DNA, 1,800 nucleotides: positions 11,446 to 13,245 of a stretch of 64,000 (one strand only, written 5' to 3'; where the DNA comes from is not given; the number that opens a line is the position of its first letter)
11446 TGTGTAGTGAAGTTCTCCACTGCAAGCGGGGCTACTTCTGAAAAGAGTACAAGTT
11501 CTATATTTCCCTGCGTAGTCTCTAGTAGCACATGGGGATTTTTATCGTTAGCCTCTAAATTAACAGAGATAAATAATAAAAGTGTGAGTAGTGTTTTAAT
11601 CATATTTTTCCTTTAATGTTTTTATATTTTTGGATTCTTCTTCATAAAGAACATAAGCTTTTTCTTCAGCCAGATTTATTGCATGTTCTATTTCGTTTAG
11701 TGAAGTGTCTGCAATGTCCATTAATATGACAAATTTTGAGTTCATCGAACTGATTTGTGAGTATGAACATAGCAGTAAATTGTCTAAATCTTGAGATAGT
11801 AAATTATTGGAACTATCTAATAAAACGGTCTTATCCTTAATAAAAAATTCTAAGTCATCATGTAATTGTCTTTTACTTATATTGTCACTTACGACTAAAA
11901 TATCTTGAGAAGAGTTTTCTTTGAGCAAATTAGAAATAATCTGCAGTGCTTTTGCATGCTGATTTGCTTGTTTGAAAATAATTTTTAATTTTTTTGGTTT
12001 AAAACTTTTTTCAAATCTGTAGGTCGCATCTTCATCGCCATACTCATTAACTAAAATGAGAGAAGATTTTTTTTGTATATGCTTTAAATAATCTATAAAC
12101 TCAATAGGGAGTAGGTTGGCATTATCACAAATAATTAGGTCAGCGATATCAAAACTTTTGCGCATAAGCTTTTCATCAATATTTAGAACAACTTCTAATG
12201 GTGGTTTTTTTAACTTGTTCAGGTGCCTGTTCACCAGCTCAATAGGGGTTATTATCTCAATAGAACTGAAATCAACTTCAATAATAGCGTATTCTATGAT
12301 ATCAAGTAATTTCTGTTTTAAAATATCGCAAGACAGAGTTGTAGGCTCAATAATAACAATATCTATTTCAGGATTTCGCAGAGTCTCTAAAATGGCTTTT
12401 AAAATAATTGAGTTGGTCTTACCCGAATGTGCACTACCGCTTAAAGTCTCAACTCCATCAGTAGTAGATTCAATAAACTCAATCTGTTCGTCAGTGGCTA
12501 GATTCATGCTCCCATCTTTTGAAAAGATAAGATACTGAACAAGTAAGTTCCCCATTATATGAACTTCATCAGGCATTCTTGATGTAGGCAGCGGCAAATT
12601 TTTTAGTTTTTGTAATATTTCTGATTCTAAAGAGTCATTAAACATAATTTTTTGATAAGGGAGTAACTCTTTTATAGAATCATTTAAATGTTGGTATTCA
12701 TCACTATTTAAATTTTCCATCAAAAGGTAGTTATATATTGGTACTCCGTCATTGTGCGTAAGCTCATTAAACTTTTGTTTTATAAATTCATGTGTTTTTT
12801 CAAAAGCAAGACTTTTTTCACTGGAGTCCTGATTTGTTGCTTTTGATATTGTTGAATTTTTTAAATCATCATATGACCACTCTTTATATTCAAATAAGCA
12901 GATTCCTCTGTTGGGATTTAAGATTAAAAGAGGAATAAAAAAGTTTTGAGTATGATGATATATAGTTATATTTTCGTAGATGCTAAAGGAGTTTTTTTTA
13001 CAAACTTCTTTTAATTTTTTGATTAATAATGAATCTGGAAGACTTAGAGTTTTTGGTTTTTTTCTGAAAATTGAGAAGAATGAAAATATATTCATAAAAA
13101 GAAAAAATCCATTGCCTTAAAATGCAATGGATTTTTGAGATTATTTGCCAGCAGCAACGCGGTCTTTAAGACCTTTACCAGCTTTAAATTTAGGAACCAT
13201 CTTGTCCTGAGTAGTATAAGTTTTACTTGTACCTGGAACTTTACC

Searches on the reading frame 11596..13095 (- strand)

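Call 3: search_protein_families(library=pfam, proteins=[window:11596-13095:-], max_evalue=1)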
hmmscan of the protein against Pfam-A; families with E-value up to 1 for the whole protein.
window:11596-13095:- (499 aa): 3 families
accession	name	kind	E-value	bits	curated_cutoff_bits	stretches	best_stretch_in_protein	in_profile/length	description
PF08378.17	NERD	-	0.0043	18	22.1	1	27-122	12-106/111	Nuclease-related domain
PF10366.15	Vps39_1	-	0.024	15.3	22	1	353-398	28-73/108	Vacuolar sorting protein 39 domain 1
PF13401.12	AAA_22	-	0.26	12.1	27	0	213-343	5-113/130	AAA domain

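Call 4: search_protein_families(library=ncbifam, proteins=[window:11596-13095:-], max_evalue=1)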
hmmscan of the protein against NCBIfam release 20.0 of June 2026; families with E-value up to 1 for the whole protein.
window:11596-13095:- (499 aa): 0 families

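Call 5: search_protein_families(library=padloc, proteins=[window:11596-13095:-], max_evalue=1)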
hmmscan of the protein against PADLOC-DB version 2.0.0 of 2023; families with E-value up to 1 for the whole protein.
window:11596-13095:- (499 aa): 1 family
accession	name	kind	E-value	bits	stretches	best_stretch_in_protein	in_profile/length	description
PDLC01087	C3a187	-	2.5e-05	21.3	1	36-249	33-244/559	NERD+UvrD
